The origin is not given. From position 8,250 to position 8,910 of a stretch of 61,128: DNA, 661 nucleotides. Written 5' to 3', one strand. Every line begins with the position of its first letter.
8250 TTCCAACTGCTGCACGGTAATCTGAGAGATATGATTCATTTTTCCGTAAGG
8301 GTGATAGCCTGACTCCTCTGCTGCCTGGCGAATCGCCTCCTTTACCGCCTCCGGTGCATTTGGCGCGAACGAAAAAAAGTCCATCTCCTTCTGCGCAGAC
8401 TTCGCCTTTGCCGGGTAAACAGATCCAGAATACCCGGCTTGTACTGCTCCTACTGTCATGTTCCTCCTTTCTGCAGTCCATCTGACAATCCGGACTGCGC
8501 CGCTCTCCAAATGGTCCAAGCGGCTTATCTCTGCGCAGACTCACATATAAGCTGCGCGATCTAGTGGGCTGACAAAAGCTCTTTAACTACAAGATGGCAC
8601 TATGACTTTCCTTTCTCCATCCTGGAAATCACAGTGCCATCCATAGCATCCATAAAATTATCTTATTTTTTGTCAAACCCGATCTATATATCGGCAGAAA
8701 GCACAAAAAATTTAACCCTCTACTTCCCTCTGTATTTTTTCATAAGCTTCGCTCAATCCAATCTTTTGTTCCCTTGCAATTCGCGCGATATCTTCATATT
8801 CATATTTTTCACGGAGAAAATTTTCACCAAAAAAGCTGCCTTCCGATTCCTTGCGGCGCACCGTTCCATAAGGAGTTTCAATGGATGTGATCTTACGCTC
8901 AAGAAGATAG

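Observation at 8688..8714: Zero-mismatch sigma-28 (SigD/FliA) promoter aimed at an uncharacterised two-gene operon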

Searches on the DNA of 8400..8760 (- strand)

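Call 24: search_rna_families(source=window, start=8400, end=8760, threshold=evalue, max_evalue=10)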
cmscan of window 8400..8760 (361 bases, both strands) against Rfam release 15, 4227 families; matches with E-value up to 10: 6.
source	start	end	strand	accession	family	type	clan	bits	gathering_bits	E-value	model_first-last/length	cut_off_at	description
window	8585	8651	-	RF00642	mir-23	Gene; miRNA;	-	16.9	52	0.7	1-73/73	no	mir-23 microRNA precursor family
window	8587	8646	-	RF03711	mir-784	Gene; miRNA;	-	14.7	94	4.2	1-77/77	no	mir-784 microRNA precursor family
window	8595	8639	+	RF00642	mir-23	Gene; miRNA;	-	13.5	52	6.3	16-56/73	no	mir-23 microRNA precursor family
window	8591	8719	-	RF02376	antisense_SR1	Gene; sRNA;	-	13.3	45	2.5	1-210/210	no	SR1 sRNA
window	8681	8735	-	RF02108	DLEU2_4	Gene; lncRNA;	-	12.1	40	7.2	1-58/58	no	Deleted in lymphocytic leukemia 2 conserved region 4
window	8591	8663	+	RF00032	Histone3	Cis-reg;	-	11.4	34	7.7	1-46/46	no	Histone 3' UTR stem-loop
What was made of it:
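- On Any described RNA family (Rfam 15): The E-value search of 8400-8760 gave only chance-level hits (call 24).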

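Call 34: build_rna_model(alignment_id=A4, structure=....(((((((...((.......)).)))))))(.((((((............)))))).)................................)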
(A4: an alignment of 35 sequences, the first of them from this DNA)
Model R1 built from alignment A4 (35 sequences, 93 columns); structure: as given.
model positions 86; base pairs 16; branch points 1; effective number of sequences 2.41; information 0.661 bits per position. Calibrated on 0.2 Mb of random sequence (short: E-values are rough).
structure used (alignment columns):
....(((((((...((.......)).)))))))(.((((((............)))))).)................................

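Call 35: search_with_rna_model(model_id=R1, source=window, max_evalue=1)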
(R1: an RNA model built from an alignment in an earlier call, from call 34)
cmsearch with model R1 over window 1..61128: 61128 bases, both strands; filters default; matches with E-value up to 1: 4.
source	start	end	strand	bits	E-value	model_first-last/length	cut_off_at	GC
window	8444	8528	-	91.6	1.8e-27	1-86/86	no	0.54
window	38784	38865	-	26.9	1.2e-06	1-86/86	no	0.54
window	40152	40241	-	13.1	0.032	1-86/86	no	0.49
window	23392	23489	-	10.4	0.22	1-86/86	no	0.4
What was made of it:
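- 8473..8524 (-): Double-hairpin leader element (model R1): hairpin A 8524-8499 with an internal GGACC, hairpin B 8498-8473 with loop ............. It directly abuts the ribosome-binding site. cmsearch score 91.6 bits (call 35).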

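Call 39: search_with_rna_model(model_id=R1, sources=[L001, L002, L003, L004, L005, L006, L007, L008, L009, L010, L011, L012, L013, L014, L015, L016, L017, L018, L019, L020, L021, L022, L023, L024, L025, L026, L027, L028, L029, L030, L031, L032, L033, L034, L035, L036, L037, L038, L039, L040, L041, L042, L043, L044, L045, L046, L047, L048, L049, L050, L051, L052, L053, L054, L055, L056, L057, L058, L059, L060, L061, L062, L063, L064, L065, L066, L067, L068, L069, L070, L071, L072, L073, L074, L075, L076, L079], max_evalue=0.01)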
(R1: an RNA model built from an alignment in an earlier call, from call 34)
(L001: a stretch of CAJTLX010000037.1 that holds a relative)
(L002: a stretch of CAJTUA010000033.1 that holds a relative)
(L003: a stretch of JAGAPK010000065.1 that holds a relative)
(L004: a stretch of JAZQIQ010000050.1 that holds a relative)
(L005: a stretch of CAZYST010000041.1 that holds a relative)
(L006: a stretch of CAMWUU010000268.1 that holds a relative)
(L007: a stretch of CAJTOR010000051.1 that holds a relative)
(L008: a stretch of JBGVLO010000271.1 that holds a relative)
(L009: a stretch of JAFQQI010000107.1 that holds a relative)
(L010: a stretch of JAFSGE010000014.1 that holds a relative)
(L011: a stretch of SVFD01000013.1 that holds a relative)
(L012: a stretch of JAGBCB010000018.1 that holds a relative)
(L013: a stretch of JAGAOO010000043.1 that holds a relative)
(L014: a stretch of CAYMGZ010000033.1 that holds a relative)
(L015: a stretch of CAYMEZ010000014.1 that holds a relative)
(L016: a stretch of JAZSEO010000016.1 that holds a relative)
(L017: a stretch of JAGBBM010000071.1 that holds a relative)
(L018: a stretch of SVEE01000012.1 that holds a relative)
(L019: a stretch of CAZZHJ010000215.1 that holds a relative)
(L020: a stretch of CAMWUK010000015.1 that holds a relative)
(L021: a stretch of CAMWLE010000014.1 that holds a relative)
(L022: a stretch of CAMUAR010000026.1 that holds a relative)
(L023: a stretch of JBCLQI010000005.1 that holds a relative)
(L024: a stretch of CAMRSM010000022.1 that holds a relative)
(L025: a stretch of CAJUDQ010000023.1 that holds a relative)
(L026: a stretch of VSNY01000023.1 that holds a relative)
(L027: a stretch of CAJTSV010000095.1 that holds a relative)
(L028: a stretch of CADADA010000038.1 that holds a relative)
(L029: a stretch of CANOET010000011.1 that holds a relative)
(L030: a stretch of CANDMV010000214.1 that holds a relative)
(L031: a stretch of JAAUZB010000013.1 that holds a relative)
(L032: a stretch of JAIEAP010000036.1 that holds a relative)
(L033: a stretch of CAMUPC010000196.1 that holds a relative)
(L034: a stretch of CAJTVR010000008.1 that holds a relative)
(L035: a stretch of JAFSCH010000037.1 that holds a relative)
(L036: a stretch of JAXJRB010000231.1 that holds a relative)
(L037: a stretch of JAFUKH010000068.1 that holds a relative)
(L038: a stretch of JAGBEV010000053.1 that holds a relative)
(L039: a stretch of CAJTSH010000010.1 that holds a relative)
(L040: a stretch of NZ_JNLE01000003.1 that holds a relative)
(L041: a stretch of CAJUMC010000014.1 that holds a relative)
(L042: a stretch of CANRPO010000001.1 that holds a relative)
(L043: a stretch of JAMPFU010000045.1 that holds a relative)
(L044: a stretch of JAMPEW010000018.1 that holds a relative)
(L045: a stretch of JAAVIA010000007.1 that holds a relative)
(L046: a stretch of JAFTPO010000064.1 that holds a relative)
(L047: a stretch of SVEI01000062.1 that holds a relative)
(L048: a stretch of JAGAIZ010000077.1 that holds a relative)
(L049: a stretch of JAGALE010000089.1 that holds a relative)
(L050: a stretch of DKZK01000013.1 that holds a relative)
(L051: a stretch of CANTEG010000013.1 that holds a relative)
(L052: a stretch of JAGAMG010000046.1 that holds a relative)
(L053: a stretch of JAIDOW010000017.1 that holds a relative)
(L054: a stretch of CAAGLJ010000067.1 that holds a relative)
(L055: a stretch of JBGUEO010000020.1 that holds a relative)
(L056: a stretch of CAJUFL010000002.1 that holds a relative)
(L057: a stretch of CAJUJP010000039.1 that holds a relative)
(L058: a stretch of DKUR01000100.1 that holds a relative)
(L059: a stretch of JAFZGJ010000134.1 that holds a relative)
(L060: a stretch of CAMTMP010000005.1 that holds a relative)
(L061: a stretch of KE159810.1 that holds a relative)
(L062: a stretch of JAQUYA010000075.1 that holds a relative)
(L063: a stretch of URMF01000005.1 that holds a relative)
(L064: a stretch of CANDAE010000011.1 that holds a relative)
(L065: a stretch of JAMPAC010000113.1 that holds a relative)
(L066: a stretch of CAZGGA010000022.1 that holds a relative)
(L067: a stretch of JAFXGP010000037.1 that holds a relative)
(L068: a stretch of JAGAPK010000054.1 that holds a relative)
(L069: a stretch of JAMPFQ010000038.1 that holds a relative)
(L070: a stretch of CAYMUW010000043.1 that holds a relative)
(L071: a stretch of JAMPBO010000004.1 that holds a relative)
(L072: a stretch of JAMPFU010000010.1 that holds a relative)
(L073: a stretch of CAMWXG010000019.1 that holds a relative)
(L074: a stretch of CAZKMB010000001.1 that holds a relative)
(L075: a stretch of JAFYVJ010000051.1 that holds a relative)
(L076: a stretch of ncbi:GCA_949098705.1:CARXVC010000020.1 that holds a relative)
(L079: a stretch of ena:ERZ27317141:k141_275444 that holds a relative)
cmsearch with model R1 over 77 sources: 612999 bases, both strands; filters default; matches with E-value up to 0.01: 68.
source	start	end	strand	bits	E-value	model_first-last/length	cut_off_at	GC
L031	3826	3911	+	98.4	1.1e-28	1-86/86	no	0.49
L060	3298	3383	+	98.3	1.3e-28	1-86/86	no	0.51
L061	3298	3383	+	98.3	1.3e-28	1-86/86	no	0.51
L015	2771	2855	+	97.9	1.6e-28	1-86/86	no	0.48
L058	3301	3386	+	96.7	4.1e-28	1-86/86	no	0.55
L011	2771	2855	+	96.2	5.8e-28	1-86/86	no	0.51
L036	3232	3317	+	95.7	8.8e-28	1-86/86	no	0.49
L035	2092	2177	+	95.2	1.2e-27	1-86/86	no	0.47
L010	1020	1104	+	93.7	3.8e-27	1-86/86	no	0.44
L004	2771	2855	+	93.6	4.1e-27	1-86/86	no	0.46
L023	3928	4013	+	93.3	5.2e-27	1-86/86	no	0.45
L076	7928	8013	+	93.3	5.2e-27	1-86/86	no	0.45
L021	3300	3386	+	93.2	5.6e-27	1-86/86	no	0.48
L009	1975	2059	+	93.1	5.7e-27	1-86/86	no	0.46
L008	3386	3470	+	92.9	7e-27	1-86/86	no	0.45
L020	3624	3710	+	92.2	1.2e-26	1-86/86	no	0.44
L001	2600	2684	+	92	1.3e-26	1-86/86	no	0.53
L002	3835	3920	+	91.7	1.7e-26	1-86/86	no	0.5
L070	3798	3884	+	91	2.8e-26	1-86/86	no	0.44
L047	3108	3194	+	90.5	4.1e-26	1-86/86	no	0.41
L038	3306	3392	+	89.9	6.2e-26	1-86/86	no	0.51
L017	3065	3150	+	89.7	7.5e-26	1-86/86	no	0.51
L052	3159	3245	+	89.4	9.1e-26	1-86/86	no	0.52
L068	1829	1914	+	89.3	9.6e-26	1-86/86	no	0.56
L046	3234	3320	+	89.2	1e-25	1-86/86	no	0.44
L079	16228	16314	+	89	1.2e-25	1-86/86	no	0.43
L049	3231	3317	+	89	1.2e-25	1-86/86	no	0.44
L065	1154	1240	+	88.9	1.3e-25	1-86/86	no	0.55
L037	3221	3305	+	88.3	2e-25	1-86/86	no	0.51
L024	3883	3968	+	88.2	2.2e-25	1-86/86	no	0.58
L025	3928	4013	+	87.9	2.9e-25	1-86/86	no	0.53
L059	2983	3068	+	87.5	3.6e-25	1-86/86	no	0.55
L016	3541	3626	+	87.2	4.5e-25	1-86/86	no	0.48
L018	3178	3263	+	87.2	4.5e-25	1-86/86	no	0.48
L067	3649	3734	+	86.9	5.7e-25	1-86/86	no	0.53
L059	2365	2450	+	86.3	9.2e-25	1-86/86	no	0.44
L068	1231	1316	+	86.3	9.2e-25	1-86/86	no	0.44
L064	3312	3398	+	86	1.2e-24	1-86/86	no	0.48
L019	1168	1255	+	85.9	1.2e-24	1-86/86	no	0.55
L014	1589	1674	+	85.4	1.7e-24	1-86/86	no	0.58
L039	3192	3278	+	84.9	2.5e-24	1-86/86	no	0.54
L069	3075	3161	+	84.7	2.9e-24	1-86/86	no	0.56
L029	3678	3764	+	82.7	1.3e-23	1-86/86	no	0.53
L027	3749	3836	+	81.8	2.5e-23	1-86/86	no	0.55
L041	3848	3935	+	81.5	3.1e-23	1-86/86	no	0.55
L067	3031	3116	+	80.9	5e-23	1-86/86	no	0.43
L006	1288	1373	+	80.4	7.1e-23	1-86/86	no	0.52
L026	3596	3683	+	79.6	1.2e-22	1-86/86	no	0.56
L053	5586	5673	+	78.5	2.9e-22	1-86/86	no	0.5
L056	5586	5673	+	78.5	2.9e-22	1-86/86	no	0.5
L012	3860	3944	+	78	4.1e-22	1-86/86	no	0.39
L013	142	226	+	78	4.1e-22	1-86/86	no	0.39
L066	3315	3404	+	77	9e-22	1-86/86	no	0.54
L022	3773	3860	+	76.9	9.4e-22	1-86/86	no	0.49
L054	3751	3837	+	76.3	1.5e-21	1-86/86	no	0.52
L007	3931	4016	+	75.4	3e-21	1-86/86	no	0.47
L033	3741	3827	+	74.9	4.2e-21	1-86/86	no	0.55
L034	3848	3933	+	74.8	4.6e-21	1-86/86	no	0.5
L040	3620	3705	+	72.4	2.7e-20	1-86/86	no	0.48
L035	247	331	+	68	6.9e-19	1-86/86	no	0.46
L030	2524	2611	+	67.1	1.4e-18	1-86/86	no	0.52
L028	3279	3368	+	59.8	3e-16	1-86/86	no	0.4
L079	7880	8016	+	57.6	1.5e-15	1-86/86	no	0.53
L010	6473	6611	+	52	9.8e-14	1-86/86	no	0.55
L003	3677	3836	+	43.9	3.9e-11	1-86/86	no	0.54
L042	3739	3832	+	30.2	9.9e-07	1-86/86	no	0.5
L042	6403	6483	+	20.1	0.0017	1-86/86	no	0.49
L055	3225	3303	+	19.8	0.0021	1-86/86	no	0.41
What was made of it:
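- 8473..8524 (-): Found in 59 of 75 homologue loci; all 68 hits lie on the gene strand (call 39).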

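Call 53: search_with_rna_model(model_id=R1, sources=[L080, L081, L082, L083, L084], max_evalue=1)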
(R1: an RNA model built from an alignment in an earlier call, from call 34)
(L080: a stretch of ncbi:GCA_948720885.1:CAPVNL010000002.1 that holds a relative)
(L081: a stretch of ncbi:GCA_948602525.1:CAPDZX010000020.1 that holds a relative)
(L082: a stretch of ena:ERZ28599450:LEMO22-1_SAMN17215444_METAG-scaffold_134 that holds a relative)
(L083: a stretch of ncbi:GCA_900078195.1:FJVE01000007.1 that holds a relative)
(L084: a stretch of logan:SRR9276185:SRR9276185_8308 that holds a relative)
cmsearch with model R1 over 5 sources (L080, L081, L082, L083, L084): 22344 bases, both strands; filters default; matches with E-value up to 1: 8.
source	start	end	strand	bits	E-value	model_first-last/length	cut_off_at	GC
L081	1420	1503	+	24.4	2.6e-06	1-86/86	no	0.56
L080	1420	1499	+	20.5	4.9e-05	1-86/86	no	0.6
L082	1419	1501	+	19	0.00014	1-86/86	no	0.41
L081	2935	3008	+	16.7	0.00079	1-86/86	no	0.53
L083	1415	1492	+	15.1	0.0025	1-86/86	no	0.45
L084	1416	1500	+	14.3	0.0046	1-86/86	no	0.48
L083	134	182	+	10.8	0.061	1-86/86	no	0.43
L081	401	492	+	9.2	0.2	1-86/86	no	0.48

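Call 65: search_with_rna_model(model_id=R1, sources=[L085, L086, L087, L088, L089, L090, L091, L092, L093, L094, L095, L096, L097, L098, L099, L100, L101, L102, L103, L104, L105, L106, L107, L108, L109, L110, L111, L112, L113, L114, L115, L116, L117, L118, L119, L120, L121, L122, L123, L124, L125, L126, L127, L128, L129, L130, L131, L132, L133, L134, L135, L136, L137, L138, L139, L140, L141, L142, L143, L144, L145, L146, L147, L148, L149, L150, L151, L152, L153, L154, L155, L156, L157, L158, L159, L160, L161, L162, L163, L164], max_evalue=1)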
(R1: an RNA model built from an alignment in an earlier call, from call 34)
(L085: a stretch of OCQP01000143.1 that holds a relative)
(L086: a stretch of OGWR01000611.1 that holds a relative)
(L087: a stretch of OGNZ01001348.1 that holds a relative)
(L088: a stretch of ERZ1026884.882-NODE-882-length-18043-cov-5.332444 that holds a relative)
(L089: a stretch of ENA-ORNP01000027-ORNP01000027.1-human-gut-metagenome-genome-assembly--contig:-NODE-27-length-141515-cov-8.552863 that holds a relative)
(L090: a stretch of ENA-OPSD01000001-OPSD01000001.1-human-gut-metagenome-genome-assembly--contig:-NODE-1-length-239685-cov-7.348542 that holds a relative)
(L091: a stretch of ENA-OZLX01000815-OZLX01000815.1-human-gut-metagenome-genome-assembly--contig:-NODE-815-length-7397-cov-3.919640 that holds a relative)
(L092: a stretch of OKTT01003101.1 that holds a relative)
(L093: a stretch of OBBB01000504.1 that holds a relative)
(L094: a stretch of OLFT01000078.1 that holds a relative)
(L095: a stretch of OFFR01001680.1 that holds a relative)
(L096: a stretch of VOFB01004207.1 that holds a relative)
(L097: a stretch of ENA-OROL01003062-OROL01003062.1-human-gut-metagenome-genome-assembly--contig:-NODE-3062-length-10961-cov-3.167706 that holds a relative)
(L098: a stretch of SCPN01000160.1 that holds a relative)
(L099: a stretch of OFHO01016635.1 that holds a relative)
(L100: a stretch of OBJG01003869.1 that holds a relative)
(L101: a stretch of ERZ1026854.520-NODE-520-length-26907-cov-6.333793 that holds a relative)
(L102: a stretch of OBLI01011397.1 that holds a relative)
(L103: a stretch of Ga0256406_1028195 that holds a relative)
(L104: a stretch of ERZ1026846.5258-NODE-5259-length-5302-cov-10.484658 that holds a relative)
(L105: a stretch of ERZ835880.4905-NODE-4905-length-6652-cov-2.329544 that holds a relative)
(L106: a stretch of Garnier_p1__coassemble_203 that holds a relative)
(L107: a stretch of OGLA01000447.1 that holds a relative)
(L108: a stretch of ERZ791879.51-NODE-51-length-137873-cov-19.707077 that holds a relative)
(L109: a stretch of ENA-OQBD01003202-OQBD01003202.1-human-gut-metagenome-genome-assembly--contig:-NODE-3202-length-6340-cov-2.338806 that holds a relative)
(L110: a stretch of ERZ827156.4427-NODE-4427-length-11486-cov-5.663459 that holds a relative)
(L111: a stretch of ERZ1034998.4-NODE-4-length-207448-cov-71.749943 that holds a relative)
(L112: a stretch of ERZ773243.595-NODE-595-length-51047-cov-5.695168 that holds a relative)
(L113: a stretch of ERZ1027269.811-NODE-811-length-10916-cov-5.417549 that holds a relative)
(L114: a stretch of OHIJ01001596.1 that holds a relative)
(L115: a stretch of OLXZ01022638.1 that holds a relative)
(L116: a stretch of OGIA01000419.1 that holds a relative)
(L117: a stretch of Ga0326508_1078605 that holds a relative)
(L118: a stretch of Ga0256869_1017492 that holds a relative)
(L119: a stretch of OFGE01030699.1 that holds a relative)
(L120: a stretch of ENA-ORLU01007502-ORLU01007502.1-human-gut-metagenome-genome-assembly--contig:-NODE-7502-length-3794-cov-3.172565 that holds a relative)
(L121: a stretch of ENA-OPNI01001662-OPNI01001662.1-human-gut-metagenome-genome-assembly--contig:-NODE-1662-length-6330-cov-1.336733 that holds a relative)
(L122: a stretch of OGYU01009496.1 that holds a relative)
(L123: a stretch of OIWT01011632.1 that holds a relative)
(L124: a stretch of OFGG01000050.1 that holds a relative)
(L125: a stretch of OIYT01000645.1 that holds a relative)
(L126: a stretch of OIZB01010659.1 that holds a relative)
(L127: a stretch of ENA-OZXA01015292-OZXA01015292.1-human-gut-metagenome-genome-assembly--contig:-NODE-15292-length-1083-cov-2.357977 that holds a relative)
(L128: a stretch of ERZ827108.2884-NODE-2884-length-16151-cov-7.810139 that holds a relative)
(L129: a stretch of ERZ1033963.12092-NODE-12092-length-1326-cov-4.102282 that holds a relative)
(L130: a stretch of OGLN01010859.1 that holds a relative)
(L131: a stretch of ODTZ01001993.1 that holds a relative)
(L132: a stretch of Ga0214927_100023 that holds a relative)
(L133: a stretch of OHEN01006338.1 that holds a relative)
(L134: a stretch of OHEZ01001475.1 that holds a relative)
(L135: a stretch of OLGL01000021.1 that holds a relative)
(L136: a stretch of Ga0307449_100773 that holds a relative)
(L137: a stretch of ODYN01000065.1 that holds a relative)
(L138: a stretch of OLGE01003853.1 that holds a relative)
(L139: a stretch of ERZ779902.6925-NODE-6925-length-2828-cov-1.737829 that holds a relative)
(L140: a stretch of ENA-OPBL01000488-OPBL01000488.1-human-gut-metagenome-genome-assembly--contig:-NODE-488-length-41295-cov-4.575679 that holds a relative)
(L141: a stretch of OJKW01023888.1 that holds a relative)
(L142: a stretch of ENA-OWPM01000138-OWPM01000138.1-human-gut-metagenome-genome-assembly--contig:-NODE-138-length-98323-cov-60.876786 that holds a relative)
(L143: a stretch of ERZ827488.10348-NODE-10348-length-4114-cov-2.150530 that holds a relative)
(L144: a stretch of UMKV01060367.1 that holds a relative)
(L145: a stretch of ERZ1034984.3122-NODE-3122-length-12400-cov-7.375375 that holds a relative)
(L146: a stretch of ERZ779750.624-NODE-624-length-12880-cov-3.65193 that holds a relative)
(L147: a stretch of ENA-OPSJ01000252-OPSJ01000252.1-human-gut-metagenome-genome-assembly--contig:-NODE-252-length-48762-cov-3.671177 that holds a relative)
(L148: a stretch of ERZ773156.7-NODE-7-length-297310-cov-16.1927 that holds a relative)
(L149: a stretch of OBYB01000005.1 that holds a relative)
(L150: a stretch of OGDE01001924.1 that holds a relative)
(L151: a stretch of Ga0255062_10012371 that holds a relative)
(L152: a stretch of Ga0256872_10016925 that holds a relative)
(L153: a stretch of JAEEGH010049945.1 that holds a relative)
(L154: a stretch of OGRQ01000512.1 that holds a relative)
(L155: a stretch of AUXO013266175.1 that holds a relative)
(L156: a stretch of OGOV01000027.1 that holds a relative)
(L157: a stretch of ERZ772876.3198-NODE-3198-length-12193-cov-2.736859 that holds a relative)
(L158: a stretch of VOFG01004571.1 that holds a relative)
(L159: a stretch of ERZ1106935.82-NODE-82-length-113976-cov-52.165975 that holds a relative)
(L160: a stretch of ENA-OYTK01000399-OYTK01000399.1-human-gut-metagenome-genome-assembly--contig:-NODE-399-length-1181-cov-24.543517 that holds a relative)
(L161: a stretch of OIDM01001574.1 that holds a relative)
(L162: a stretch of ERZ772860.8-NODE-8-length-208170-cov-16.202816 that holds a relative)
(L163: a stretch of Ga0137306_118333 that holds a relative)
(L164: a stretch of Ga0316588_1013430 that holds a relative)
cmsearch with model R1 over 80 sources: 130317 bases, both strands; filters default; matches with E-value up to 1: 5.
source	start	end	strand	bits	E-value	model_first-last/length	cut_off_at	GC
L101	159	240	-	11.3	0.25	1-86/86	no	0.41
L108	151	232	-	11.3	0.25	1-86/86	no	0.41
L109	151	232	-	11.3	0.25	1-86/86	no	0.41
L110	152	233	-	11.3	0.25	1-86/86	no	0.41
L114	151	232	-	11.3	0.25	1-86/86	no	0.41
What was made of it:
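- Closest known: Sigma-28. Different: The leader carries an element (R1) that flagellin leaders lack (call 65).
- Tried and rejected: It is absent there (call 65).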
